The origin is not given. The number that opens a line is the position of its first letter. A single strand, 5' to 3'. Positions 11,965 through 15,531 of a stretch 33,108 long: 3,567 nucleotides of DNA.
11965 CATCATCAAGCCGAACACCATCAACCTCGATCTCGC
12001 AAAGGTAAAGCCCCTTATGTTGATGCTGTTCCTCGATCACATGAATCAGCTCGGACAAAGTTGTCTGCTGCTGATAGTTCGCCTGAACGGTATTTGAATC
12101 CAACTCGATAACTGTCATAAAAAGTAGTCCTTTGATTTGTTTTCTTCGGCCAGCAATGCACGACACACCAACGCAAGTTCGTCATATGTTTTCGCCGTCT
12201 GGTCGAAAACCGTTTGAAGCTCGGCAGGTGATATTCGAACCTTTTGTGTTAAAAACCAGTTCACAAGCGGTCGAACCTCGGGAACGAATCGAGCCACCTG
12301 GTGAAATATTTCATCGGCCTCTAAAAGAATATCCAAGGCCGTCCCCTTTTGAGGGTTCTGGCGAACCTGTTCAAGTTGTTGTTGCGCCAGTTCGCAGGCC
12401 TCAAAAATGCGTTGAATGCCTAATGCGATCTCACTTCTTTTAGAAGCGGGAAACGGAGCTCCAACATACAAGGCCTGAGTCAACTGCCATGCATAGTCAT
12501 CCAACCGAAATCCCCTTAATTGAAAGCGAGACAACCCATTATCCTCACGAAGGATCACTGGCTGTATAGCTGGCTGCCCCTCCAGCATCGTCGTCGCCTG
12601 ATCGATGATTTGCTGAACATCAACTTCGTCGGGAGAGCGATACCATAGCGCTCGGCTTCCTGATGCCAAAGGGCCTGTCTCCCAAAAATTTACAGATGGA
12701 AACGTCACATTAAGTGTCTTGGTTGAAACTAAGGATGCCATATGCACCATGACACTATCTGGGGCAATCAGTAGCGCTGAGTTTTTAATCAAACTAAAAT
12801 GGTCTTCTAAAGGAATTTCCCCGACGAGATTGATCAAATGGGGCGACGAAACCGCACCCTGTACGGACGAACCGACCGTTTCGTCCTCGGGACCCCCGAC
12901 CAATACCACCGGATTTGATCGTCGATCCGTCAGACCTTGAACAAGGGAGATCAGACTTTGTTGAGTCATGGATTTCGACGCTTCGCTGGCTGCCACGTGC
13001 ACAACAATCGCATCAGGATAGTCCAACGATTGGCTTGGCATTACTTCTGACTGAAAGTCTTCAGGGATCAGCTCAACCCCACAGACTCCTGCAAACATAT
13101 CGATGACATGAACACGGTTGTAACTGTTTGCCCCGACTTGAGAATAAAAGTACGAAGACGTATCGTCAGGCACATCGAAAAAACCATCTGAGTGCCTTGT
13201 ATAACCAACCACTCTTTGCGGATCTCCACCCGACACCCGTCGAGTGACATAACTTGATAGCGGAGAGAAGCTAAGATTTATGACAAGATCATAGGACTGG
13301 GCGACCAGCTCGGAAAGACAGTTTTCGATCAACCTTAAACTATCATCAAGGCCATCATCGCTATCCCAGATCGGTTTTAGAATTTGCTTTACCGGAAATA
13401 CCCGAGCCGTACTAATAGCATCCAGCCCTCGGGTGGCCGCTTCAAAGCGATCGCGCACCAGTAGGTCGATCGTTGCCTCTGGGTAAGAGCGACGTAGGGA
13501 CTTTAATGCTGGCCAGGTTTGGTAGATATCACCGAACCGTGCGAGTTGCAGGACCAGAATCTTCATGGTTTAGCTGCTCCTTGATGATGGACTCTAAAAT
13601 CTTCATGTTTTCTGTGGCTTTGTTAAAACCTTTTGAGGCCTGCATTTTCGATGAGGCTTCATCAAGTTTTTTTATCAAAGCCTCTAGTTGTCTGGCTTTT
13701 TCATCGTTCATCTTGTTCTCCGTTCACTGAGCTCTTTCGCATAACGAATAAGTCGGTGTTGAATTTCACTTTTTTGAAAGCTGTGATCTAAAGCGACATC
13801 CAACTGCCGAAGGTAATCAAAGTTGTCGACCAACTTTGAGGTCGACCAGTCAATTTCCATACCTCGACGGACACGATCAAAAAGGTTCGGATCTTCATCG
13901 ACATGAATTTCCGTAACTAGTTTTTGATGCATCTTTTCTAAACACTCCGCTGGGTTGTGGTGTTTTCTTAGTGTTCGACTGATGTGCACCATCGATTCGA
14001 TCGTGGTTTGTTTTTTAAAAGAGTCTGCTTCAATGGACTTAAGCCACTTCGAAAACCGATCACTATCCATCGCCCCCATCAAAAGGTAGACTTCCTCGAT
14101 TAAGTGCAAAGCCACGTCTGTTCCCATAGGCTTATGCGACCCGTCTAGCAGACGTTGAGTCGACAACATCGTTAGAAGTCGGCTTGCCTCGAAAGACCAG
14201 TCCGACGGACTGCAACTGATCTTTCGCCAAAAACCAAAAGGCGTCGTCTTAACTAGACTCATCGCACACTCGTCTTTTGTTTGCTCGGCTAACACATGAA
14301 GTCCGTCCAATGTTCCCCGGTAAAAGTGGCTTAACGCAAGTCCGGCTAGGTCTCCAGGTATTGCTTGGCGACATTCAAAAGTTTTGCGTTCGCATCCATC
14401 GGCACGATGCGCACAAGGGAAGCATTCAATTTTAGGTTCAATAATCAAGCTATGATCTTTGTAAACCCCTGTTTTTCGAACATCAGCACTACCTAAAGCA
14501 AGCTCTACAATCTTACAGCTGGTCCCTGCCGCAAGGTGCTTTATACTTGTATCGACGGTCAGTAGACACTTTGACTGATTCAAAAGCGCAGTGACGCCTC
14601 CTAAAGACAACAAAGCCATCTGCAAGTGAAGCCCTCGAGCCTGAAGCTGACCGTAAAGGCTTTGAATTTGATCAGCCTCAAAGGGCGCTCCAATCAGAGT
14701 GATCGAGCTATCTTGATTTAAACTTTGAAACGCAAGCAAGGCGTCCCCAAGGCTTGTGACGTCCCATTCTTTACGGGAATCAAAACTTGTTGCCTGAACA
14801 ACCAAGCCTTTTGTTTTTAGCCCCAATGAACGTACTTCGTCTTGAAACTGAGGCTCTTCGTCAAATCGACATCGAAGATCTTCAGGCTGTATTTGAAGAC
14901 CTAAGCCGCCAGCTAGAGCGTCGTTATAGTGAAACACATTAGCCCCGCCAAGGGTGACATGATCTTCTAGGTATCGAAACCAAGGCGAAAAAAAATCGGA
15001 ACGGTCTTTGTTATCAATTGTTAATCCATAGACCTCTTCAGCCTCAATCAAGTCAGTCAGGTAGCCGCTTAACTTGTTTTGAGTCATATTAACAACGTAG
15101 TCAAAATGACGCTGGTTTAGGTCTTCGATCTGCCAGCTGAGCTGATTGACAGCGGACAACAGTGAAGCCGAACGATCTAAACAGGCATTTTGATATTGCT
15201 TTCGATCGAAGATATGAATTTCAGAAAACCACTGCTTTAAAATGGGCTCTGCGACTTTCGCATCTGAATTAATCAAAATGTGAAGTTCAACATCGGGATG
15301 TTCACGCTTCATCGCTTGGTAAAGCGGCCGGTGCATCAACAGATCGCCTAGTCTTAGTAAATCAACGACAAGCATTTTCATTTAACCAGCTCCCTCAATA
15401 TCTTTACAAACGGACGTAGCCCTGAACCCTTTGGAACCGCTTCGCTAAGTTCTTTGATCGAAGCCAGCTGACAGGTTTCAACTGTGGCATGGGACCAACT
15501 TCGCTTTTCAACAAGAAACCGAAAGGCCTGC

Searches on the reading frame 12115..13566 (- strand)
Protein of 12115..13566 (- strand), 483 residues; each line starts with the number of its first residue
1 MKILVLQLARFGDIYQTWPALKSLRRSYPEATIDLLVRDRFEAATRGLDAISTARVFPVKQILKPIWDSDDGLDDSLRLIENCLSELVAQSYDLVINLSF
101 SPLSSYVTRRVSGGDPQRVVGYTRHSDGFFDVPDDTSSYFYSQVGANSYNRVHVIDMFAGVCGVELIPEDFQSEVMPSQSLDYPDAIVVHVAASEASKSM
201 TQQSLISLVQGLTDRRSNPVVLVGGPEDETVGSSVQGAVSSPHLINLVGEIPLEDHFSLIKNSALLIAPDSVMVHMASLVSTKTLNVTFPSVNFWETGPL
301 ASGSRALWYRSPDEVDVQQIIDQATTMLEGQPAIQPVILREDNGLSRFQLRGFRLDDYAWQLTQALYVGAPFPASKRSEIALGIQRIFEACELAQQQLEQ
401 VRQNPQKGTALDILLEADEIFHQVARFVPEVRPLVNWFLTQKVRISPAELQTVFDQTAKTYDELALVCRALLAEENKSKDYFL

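Call 60: search_protein_families(library=pfam, proteins=[window:12115-13566:-], max_evalue=0.00001)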
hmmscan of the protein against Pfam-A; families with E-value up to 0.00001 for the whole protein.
window:12115-13566:- (483 aa): 1 family
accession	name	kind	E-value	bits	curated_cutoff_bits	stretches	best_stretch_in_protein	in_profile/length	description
PF01075.23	Glyco_transf_9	-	1.4e-06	28.3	22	1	86-307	7-227/247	Glycosyltransferase family 9 (heptosyltransferase)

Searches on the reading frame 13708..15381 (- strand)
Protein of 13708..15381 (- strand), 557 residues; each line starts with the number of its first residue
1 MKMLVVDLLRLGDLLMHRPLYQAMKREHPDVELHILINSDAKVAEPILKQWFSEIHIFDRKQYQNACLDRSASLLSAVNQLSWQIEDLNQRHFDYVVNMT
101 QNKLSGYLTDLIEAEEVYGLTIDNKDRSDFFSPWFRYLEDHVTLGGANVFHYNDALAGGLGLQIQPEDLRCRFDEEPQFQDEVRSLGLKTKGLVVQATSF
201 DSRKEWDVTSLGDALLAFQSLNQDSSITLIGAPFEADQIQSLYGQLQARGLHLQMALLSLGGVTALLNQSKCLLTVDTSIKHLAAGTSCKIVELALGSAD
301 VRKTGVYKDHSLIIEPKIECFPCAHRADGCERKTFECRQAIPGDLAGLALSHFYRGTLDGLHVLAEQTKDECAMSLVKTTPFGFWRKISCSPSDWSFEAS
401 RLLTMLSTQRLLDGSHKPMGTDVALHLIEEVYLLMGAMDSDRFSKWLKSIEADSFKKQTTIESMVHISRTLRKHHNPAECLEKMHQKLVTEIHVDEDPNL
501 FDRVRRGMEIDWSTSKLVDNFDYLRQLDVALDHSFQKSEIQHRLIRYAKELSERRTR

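Call 60: search_protein_families(library=pfam, proteins=[window:13708-15381:-], max_evalue=0.00001)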
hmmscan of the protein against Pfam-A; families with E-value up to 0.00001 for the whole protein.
window:13708-15381:- (557 aa): 1 family
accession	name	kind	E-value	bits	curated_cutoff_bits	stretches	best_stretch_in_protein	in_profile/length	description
PF01075.23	Glyco_transf_9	-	2.8e-07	30.5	22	1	86-328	6-241/247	Glycosyltransferase family 9 (heptosyltransferase)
